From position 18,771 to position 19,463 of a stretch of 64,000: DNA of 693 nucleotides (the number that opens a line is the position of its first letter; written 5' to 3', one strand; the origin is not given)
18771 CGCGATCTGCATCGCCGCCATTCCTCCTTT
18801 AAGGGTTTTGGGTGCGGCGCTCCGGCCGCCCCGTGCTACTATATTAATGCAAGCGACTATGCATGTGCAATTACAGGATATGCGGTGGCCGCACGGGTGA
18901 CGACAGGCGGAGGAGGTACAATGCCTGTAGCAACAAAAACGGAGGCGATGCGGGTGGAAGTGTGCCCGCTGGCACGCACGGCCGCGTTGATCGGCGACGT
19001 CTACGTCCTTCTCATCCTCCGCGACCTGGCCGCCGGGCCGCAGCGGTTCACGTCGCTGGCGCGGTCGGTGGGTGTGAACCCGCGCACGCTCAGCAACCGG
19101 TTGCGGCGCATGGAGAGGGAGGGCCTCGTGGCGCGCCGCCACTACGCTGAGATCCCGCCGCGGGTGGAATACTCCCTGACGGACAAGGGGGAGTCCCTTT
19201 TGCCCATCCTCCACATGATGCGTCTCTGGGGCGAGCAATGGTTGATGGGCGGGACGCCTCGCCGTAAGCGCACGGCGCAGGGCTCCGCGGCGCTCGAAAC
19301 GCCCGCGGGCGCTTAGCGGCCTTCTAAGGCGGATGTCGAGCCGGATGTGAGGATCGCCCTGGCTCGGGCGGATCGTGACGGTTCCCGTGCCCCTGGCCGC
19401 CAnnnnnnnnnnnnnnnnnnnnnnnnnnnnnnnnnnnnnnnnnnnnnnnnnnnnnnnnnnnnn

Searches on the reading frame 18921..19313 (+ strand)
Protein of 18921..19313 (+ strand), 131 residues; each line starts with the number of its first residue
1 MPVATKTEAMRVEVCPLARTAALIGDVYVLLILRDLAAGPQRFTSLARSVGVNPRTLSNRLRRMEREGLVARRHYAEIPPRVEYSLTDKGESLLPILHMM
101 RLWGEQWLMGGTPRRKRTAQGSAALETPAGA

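Call 13: search_protein_families(library=pfam, proteins=[window:18921-19313:+])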
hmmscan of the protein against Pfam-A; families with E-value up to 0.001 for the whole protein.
window:18921-19313:+ (131 aa): 10 families
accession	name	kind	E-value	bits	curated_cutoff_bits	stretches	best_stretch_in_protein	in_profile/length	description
PF01638.23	HxlR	-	3e-25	88.3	20.8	1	23-109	1-88/91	HxlR-like helix-turn-helix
PF01047.28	MarR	-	9.3e-07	29.1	24.6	1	38-74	15-51/59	MarR family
PF01022.26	HTH_5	-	6.8e-06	26.3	22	1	30-70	5-45/47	Bacterial regulatory protein, arsR family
PF13412.12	HTH_24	-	5.9e-05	23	21.9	1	44-70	21-47/48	Winged helix-turn-helix DNA-binding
PF25213.1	HVO_A0261_N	-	7.7e-05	22.9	35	1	32-94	16-71/86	HVO_A0261 N-terminal domain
PF03551.20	PadR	-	0.00018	21.9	27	1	56-93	33-72/75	Transcriptional regulator PadR-like family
PF13545.12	HTH_Crp_2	-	0.00027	21.3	27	1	45-74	27-57/70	Crp-like helix-turn-helix domain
PF12840.13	HTH_20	-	0.00038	20.8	27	1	32-72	9-50/51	Helix-turn-helix domain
PF08461.16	HTH_12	-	0.00054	20.3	21.4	1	54-94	32-66/66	Ribonuclease R winged-helix domain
PF14947.12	HTH_45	-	0.00068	20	25.5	0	32-100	11-72/77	Winged helix-turn-helix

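Call 15: find_homologous_proteins(query=window:18921-19313:+)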
Query window:18921-19313:+ (131 aa): 382 proteins with E <= 0.001 among 516 candidates; the best 120 are listed.
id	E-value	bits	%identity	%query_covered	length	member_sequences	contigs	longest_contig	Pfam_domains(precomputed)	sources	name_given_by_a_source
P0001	3.1e-73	261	100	93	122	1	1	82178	PF01047.29,PF01638.24,PF01022.27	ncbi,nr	ncbi:MAG: helix-turn-helix transcriptional regulator [Firmicutes bacterium]|nr:helix-turn-helix tran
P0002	5.5e-43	164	65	90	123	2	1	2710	PF01638.24,PF01022.27,PF25213.2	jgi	-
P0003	2.6e-42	162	72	79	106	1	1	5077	PF01638.24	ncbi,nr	ncbi:MAG: helix-turn-helix domain-containing protein [Bacillota bacterium]|nr:helix-turn-helix domai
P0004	4.0e-42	161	72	79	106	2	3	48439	PF01638.24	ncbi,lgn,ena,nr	ncbi:MAG: helix-turn-helix transcriptional regulator [Clostridiales bacterium]|nr:helix-turn-helix t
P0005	5.9e-42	160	68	86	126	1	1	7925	PF01047.29,PF01638.24,PF03551.21,PF01022.27,PF14947.13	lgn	-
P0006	1.6e-39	153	71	75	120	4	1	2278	PF01638.24,PF03551.21,PF25213.2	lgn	-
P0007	8.9e-39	150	72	76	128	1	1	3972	PF01638.24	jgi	jgi:DNA-binding HxlR family transcriptional regulator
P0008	1.1e-37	147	69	74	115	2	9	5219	PF01638.24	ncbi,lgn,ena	-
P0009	7.6e-37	144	68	78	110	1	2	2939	PF01638.24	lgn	-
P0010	2.4e-35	139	65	77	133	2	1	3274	PF01638.24,PF01022.27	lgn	-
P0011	5.6e-35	138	58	89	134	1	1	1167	PF01638.24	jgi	-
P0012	2.9e-34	136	68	72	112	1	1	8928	PF01638.24,PF25213.2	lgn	-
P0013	1.8e-33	133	65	76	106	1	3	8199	PF01638.24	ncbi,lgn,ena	-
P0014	9.5e-33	131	65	73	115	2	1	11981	PF01638.24,PF25213.2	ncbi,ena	-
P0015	1.2e-32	130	61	77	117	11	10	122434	PF01638.24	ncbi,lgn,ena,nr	ncbi:MAG: helix-turn-helix domain-containing protein [Thermaerobacter sp.]|nr:helix-turn-helix domai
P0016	7.2e-30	121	55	79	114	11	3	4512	PF01638.24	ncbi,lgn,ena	-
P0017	1.0e-29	121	53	89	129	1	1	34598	PF01638.24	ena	-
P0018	2.9e-29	119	60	74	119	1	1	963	PF01638.24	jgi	jgi:DNA-binding HxlR family transcriptional regulator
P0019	6.0e-29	118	56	77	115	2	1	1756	PF01638.24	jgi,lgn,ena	-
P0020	6.9e-29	118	61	72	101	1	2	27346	PF01638.24,PF01022.27,PF25213.2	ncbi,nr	ncbi:MAG: helix-turn-helix transcriptional regulator [Chloroflexi bacterium]|nr:helix-turn-helix tra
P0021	1.3e-28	117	60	72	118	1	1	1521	PF01638.24,PF03551.21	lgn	-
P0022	2.3e-28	116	56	75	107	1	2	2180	PF01638.24,PF25213.2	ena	-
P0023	3.0e-28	116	55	73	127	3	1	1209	PF01638.24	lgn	-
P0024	5.2e-28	115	57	72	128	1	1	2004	PF01638.24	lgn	-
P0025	5.3e-28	115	55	83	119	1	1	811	PF01638.24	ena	-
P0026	8.1e-28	115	50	85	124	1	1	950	PF01638.24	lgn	-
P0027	1.1e-27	114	54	76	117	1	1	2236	PF01638.24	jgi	-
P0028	1.2e-27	114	57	73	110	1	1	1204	PF01638.24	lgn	-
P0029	1.2e-27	114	57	71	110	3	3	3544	PF01638.24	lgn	-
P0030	1.5e-27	114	57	72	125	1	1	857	PF12840.14,PF13412.13,PF01638.24,PF01022.27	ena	-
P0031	1.8e-27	114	57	73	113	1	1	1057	PF01638.24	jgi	jgi:DNA-binding HxlR family transcriptional regulator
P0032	4.7e-27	112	58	68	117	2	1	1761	PF01638.24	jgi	jgi:DNA-binding HxlR family transcriptional regulator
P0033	6.3e-27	112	56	73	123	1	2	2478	PF01638.24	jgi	jgi:DNA-binding HxlR family transcriptional regulator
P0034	7.2e-27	112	50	81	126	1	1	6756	PF12840.14,PF01638.24,PF01022.27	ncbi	-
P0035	8.0e-27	112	56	72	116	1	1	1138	PF12840.14,PF01638.24,PF01022.27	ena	-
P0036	1.1e-26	111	52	82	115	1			PF01638.24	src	-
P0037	1.3e-26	111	56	72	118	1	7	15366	PF12840.14,PF13412.13,PF01638.24,PF01022.27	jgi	jgi:DNA-binding HxlR family transcriptional regulator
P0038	2.6e-26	110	57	66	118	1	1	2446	PF01638.24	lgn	-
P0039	2.8e-26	110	56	72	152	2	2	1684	PF12840.14,PF01638.24,PF01022.27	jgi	jgi:DNA-binding HxlR family transcriptional regulator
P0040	2.9e-26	110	57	73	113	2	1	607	PF01638.24,PF25213.2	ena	-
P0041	3.3e-26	110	57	66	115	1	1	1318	PF01638.24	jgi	jgi:DNA-binding HxlR family transcriptional regulator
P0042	3.4e-26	110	66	63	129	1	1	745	PF01638.24,PF01022.27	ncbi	-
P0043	4.2e-26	109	59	66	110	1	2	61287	PF01638.24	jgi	jgi:DNA-binding HxlR family transcriptional regulator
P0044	5.3e-26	109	55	76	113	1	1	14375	PF01638.24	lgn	-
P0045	5.8e-26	109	56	73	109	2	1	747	PF01638.24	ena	-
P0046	5.8e-26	109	54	77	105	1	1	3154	PF01638.24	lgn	-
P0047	6.0e-26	109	55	73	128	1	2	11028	PF01638.24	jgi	jgi:DNA-binding HxlR family transcriptional regulator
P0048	7.3e-26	108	58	70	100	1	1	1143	PF01638.24,PF03551.21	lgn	-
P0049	1.1e-25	108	51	82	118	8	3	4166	PF01638.24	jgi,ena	-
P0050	1.4e-25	107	56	74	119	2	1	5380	PF01638.24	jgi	jgi:DNA-binding HxlR family transcriptional regulator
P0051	4.8e-25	106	55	73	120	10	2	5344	PF01638.24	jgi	jgi:DNA-binding HxlR family transcriptional regulator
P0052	5.0e-25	106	59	71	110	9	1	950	PF01638.24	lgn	-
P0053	5.1e-25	106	55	76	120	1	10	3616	PF01638.24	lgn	-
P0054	5.3e-25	106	50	77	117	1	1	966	PF01638.24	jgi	jgi:DNA-binding HxlR family transcriptional regulator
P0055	5.7e-25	106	52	76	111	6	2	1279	PF01638.24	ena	-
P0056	1.5e-24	104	48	85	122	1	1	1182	PF01638.24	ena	-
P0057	1.8e-24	104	51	87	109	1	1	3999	PF01638.24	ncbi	-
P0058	3.5e-24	103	56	70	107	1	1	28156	PF01638.24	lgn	-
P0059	3.7e-24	103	56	72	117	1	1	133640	PF01638.24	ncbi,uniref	ncbi:MAG: helix-turn-helix domain-containing protein [Sedimentibacter sp.]|uniref:winged helix-turn-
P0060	4.2e-24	103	56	72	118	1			PF01638.24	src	-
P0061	4.5e-24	103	55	73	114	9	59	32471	PF01638.24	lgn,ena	-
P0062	4.6e-24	103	59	71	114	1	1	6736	PF01638.24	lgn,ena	-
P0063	4.6e-24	103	49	77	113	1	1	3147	PF01638.24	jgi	jgi:DNA-binding HxlR family transcriptional regulator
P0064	6.3e-24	102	53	82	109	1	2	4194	PF01638.24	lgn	-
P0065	7.7e-24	102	53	82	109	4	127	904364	PF01638.24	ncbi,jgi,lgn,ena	-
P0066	7.8e-24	102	54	72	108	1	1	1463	PF01638.24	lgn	-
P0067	7.8e-24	102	54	72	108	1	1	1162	PF01638.24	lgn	-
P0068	7.8e-24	102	55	71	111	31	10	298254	PF01638.24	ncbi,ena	-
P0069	1.0e-23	102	54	72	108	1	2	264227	PF01638.24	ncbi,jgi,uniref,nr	ncbi:helix-turn-helix domain-containing protein [Sedimentibacter sp. B4]|uniref:winged helix-turn-he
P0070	1.0e-23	102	53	72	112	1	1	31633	PF01638.24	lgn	-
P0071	1.0e-23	102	49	88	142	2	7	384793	PF01638.24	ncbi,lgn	-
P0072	1.0e-23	101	58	67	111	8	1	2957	PF01638.24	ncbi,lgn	-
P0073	1.0e-23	101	55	71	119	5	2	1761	PF01638.24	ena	-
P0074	1.1e-23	101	49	78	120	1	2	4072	PF01638.24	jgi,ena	-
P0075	1.1e-23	101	57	71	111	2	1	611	PF01638.24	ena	-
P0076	1.2e-23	101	57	71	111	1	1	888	PF01638.24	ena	-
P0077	1.3e-23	101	53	72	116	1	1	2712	PF01638.24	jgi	jgi:DNA-binding HxlR family transcriptional regulator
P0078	1.3e-23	101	54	72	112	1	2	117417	PF01638.24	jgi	jgi:DNA-binding HxlR family transcriptional regulator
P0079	1.4e-23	101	50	77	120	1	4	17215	PF01638.24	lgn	-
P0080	1.4e-23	101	54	72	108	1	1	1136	PF01638.24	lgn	-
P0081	1.4e-23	101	57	69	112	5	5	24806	PF01638.24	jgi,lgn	-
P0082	1.4e-23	101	53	72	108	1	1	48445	PF01638.24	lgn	-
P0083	1.4e-23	101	55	70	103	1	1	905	PF01638.24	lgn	-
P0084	1.5e-23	101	52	73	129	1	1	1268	PF01638.24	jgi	jgi:DNA-binding HxlR family transcriptional regulator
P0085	1.6e-23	101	54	72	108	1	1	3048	PF01638.24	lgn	-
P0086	1.6e-23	101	54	72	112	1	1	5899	PF01638.24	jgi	jgi:DNA-binding HxlR family transcriptional regulator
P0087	1.6e-23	101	53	72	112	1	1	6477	PF01638.24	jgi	jgi:DNA-binding HxlR family transcriptional regulator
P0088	1.6e-23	101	54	72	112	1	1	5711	PF01638.24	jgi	jgi:DNA-binding HxlR family transcriptional regulator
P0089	1.9e-23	101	51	73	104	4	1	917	PF01638.24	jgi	jgi:DNA-binding HxlR family transcriptional regulator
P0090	2.0e-23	101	57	71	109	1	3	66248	PF01638.24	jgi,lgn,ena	jgi:DNA-binding HxlR family transcriptional regulator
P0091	2.2e-23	100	52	72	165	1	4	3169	PF01638.24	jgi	jgi:DNA-binding HxlR family transcriptional regulator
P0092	2.5e-23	100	51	75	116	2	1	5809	PF01638.24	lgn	-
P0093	3.0e-23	100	48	77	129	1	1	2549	PF01638.24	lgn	-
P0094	3.0e-23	100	56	71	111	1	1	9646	PF01638.24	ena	-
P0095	3.1e-23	100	54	72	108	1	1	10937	PF01638.24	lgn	-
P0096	3.2e-23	100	54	69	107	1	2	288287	PF01638.24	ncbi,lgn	-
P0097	4.3e-23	99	52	73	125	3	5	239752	PF01638.24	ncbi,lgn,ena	-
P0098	4.5e-23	99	54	72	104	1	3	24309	PF01638.24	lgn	-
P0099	5.3e-23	99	55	69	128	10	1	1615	PF01638.24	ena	-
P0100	5.4e-23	99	53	72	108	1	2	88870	PF01638.24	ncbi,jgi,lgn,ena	-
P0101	5.4e-23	99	54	72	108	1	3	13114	PF01638.24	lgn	-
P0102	6.4e-23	99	47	82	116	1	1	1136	PF01638.24,PF03551.21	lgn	-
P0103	8.3e-23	99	54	72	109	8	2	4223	PF01638.24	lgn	-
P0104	9.3e-23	98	57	71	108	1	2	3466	PF01638.24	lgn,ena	-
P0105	1.0e-22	98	54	71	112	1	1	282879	PF01638.24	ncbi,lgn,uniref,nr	ncbi:helix-turn-helix transcriptional regulator [Clostridium sp. P21]|uniref:Helix-turn-helix transc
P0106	1.3e-22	98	54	71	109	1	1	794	PF01638.24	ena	-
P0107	1.4e-22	98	50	77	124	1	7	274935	PF01638.24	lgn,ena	-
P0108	1.4e-22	98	50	77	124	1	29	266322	PF01638.24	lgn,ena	-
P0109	1.9e-22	97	55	71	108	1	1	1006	PF01638.24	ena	-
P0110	1.9e-22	97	54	74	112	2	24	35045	PF01638.24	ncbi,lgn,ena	-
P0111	2.0e-22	97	49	81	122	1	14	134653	PF01638.24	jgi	jgi:DNA-binding HxlR family transcriptional regulator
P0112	2.2e-22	97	52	69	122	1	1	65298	PF01638.24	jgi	jgi:DNA-binding HxlR family transcriptional regulator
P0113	2.6e-22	97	48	73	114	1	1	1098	PF01638.24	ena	-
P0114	2.7e-22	97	54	72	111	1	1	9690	PF01638.24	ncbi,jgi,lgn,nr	ncbi:MAG: helix-turn-helix transcriptional regulator [Spirochaetaceae bacterium]|jgi:DNA-binding Hxl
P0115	2.8e-22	97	53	72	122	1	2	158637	PF01638.24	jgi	jgi:DNA-binding HxlR family transcriptional regulator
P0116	3.1e-22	97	54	71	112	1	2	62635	PF01638.24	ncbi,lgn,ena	-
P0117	3.1e-22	97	57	69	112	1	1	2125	PF01638.24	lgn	-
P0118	3.2e-22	97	55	69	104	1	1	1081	PF01638.24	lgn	-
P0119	3.3e-22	97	52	75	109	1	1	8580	PF01638.24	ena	-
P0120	3.8e-22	96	55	71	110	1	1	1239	PF01638.24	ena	-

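Call 16: find_encoding_contigs(protein=P0004, flank=6000, max_places=3)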
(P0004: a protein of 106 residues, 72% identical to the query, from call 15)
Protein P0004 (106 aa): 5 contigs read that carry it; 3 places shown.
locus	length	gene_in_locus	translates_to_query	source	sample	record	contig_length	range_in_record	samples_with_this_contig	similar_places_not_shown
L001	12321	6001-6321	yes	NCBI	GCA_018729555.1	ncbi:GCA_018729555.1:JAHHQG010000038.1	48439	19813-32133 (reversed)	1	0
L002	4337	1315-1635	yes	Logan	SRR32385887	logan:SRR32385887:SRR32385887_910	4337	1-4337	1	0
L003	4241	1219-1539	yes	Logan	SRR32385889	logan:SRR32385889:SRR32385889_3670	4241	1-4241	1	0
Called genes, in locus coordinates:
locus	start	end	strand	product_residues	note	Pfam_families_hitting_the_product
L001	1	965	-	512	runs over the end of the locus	-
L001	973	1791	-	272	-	PF02230:Abhydrolase_2 (faint), PF12146:Hydrolase_4, PF20408:Abhydrolase_11 (faint), PF00561:Abhydrolase_1, PF00975:Thioesterase (weak), PF12697:Abhydrolase_6, PF00561:Abhydrolase_1, PF08386:Abhydrolase_4, +1 more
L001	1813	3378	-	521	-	PF02538:Hydantoinase_B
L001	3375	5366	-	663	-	PF05378:Hydant_A_N, PF01968:Hydantoinase_A, PF19278:Hydant_A_C (faint)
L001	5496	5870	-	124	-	PF07291:MauE (weak), PF07681:DoxX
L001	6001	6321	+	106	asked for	PF01638:HxlR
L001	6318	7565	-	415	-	PF00083:Sugar_tr, PF07690:MFS_1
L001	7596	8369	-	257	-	PF03649:UPF0014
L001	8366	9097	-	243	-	PF00005:ABC_tran, PF13304:AAA_21 (faint), PF13401:AAA_22 (faint)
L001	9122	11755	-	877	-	PF00690:Cation_ATPase_N, PF00122:E1-E2_ATPase, PF00702:Hydrolase, PF13246:Cation_ATPase, PF12710:HAD (weak), PF00689:Cation_ATPase_C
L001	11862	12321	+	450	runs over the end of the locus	PF01554:MatE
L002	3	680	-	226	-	?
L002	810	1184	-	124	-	PF07291:MauE (weak), PF07681:DoxX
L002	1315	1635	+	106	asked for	PF01638:HxlR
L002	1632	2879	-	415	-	PF00083:Sugar_tr, PF07690:MFS_1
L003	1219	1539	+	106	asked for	PF01638:HxlR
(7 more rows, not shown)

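Call 17: find_encoding_contigs(protein=P0015, flank=6000, max_places=3)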
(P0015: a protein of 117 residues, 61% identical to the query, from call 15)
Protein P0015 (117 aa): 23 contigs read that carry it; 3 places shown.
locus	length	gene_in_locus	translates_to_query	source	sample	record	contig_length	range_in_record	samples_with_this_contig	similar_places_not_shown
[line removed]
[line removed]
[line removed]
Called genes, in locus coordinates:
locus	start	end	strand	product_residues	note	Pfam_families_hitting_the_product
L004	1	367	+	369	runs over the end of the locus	?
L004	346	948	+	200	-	PF00265:TK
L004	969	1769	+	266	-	-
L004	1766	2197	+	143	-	PF00075:RNase_H, PF13456:RVT_3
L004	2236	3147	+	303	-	PF02729:OTCace_N, PF00185:OTCace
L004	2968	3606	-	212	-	-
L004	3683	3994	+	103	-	-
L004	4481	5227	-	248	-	PF04029:2-ph_phosp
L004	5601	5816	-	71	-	PF00403:HMA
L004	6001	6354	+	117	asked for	PF01638:HxlR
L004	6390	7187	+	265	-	PF00753:Lactamase_B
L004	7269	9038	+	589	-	PF00501:AMP-binding, PF23562:AMP-binding_C_3 (weak)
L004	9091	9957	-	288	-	PF13650:Asp_protease_2 (faint)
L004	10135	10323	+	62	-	-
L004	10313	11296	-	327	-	PF08240:ADH_N, PF00107:ADH_zinc_N, PF13602:ADH_zinc_N_2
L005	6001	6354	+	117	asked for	PF01638:HxlR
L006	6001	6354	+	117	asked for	PF01638:HxlR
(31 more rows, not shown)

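Call 18: find_encoding_contigs(protein=P0005, flank=6000, max_places=2)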
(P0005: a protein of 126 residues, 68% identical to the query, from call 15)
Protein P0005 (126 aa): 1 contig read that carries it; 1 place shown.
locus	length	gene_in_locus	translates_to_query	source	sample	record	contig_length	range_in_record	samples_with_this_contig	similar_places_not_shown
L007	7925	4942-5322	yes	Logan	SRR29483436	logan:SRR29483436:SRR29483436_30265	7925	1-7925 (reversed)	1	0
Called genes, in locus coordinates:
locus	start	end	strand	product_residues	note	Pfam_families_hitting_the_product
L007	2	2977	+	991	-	?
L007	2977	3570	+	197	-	-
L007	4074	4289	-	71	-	-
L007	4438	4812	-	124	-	PF07681:DoxX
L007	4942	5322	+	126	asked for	PF01638:HxlR, PF01022:HTH_5 (weak), PF14947:HTH_45 (weak), PF01047:MarR (faint), PF03551:PadR (faint)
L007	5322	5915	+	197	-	-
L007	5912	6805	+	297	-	PF00903:Glyoxalase, PF18029:Glyoxalase_6 (faint), PF22677:Ble-like_N (faint), PF00903:Glyoxalase (weak)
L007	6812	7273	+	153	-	PF17648:Luciferase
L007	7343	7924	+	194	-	?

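Call 22: find_encoding_contigs(protein=P0003, flank=4000, max_places=2)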
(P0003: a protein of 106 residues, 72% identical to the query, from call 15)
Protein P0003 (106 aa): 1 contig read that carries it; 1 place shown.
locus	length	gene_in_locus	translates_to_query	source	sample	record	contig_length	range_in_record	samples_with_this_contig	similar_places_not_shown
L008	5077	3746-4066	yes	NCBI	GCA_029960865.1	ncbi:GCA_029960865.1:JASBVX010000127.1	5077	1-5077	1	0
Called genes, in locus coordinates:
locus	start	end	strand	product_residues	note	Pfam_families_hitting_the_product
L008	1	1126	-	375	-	PF02538:Hydantoinase_B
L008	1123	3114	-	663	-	PF05378:Hydant_A_N, PF01968:Hydantoinase_A, PF19278:Hydant_A_C (weak)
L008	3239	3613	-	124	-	PF07291:MauE (weak), PF07681:DoxX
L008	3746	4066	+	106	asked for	PF01638:HxlR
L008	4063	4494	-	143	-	PF07690:MFS_1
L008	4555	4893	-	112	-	PF07690:MFS_1 (weak)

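Call 23: find_encoding_contigs(protein=P0002, flank=4000, max_places=2)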
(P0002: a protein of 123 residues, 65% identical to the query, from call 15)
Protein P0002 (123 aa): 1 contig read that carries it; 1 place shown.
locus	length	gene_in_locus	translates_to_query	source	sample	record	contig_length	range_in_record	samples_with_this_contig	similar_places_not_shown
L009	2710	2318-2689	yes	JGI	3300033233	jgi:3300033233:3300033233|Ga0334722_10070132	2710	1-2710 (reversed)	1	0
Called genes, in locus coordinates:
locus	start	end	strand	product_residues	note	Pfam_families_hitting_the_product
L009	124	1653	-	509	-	PF12390:Se-cys_synth_N, PF03841:SelA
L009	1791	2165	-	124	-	PF07681:DoxX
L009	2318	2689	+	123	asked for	PF25213:HVO_A0261_N (weak), PF01638:HxlR, PF01022:HTH_5 (weak)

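Call 24: find_encoding_contigs(protein=P0014, flank=4000, max_places=2)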
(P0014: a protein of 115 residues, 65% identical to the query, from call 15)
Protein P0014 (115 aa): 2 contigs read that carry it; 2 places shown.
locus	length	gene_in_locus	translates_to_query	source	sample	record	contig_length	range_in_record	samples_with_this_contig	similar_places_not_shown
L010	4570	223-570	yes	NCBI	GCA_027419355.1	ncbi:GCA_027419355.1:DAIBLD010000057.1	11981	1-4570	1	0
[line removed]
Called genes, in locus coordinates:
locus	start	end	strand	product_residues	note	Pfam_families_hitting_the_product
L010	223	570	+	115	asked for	PF25213:HVO_A0261_N (weak), PF01638:HxlR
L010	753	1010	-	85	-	-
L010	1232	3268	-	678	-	PF13439:Glyco_transf_4, PF13579:Glyco_trans_4_4, PF00534:Glycos_transf_1, PF13692:Glyco_trans_1_4, PF00535:Glycos_transf_2, PF10111:Glyco_tranf_2_2 (weak), PF13641:Glyco_tranf_2_3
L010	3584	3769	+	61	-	-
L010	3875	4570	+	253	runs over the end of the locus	-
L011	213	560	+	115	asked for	PF25213:HVO_A0261_N (weak), PF01638:HxlR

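Call 25: find_encoding_contigs(protein=P0012, flank=4000, max_places=2)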
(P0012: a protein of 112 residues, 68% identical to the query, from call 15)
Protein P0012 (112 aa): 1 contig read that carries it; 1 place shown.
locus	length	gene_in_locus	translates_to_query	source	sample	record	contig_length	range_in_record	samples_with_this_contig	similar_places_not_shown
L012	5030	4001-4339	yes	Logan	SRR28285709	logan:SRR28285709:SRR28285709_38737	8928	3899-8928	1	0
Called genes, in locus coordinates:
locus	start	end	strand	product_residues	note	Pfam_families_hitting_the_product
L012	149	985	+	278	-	PF02749:QRPTase_N, PF01729:QRPTase_C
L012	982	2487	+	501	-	PF00890:FAD_binding_2, PF01134:GIDA (faint), PF01266:DAO, PF01494:FAD_binding_3 (faint), PF03486:HI0933_like (faint), PF07992:Pyr_redox_2 (faint), PF12831:FAD_oxidored (faint), PF02910:Succ_DH_flav_C, +1 more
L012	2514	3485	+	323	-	PF02445:NadA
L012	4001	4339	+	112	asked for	PF25213:HVO_A0261_N (weak), PF01638:HxlR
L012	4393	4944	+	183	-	PF04264:YceI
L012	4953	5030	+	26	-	?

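Call 28: find_related_loci(query=window:18921-19313:+, collection=metagenome_contigs, flank=3000)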
Query window:18921-19313:+ (131 aa) in metagenome_contigs; peptide patterns used: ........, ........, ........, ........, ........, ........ (x = any residue, [..] = any of these).
497 stretches matched a pattern; 24 encode a relative of the query (tblastn E <= 1e-3); 24 distinct loci.
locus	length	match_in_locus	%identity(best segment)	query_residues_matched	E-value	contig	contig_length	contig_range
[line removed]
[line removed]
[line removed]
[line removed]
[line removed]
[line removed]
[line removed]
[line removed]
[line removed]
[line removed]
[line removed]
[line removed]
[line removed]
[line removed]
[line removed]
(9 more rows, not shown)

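Call 32: find_encoding_contigs(protein=P0007, flank=3000, max_places=2)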
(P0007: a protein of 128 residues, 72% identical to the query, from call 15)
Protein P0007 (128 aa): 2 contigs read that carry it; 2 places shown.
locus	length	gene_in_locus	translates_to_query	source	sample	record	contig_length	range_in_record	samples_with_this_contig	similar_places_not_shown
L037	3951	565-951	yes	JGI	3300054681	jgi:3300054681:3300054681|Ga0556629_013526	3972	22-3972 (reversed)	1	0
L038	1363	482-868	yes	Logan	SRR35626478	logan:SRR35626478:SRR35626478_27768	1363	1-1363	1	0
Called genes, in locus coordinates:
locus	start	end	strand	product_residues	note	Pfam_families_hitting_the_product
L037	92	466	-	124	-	PF07681:DoxX, PF15111:TMEM101 (weak)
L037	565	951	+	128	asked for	PF01638:HxlR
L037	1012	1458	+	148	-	PF00034:Cytochrom_C, PF13442:Cytochrome_CBB3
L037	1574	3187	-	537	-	PF03816:LytR_cpsA_psr, PF13399:LytR_C (weak)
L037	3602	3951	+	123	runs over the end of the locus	?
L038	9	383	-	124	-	PF07681:DoxX, PF15111:TMEM101 (weak)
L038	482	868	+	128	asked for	PF01638:HxlR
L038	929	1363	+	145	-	?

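Call 33: find_encoding_contigs(protein=P0008, flank=3000, max_places=3)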
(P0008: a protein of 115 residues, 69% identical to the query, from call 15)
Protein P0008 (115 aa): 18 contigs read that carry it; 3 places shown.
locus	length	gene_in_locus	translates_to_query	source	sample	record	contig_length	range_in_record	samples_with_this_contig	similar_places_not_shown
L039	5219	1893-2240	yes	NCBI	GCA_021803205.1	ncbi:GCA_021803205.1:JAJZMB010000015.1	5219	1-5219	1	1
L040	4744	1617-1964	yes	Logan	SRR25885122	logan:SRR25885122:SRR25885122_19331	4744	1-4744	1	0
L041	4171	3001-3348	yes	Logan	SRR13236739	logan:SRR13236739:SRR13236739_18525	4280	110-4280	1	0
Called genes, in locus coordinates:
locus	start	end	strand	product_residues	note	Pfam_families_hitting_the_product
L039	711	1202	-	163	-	PF01613:Flavin_Reduct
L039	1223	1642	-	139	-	PF01243:PNPOx_N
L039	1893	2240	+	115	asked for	PF01638:HxlR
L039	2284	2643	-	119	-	-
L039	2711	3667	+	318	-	PF01678:DAP_epimerase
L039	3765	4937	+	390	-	PF00155:Aminotran_1_2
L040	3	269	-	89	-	?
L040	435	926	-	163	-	PF01613:Flavin_Reduct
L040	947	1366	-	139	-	PF01243:PNPOx_N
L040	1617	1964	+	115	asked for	PF01638:HxlR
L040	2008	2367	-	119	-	-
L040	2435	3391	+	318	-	PF01678:DAP_epimerase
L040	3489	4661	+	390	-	PF00155:Aminotran_1_2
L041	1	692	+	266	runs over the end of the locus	?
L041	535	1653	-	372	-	-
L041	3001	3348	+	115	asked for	PF01638:HxlR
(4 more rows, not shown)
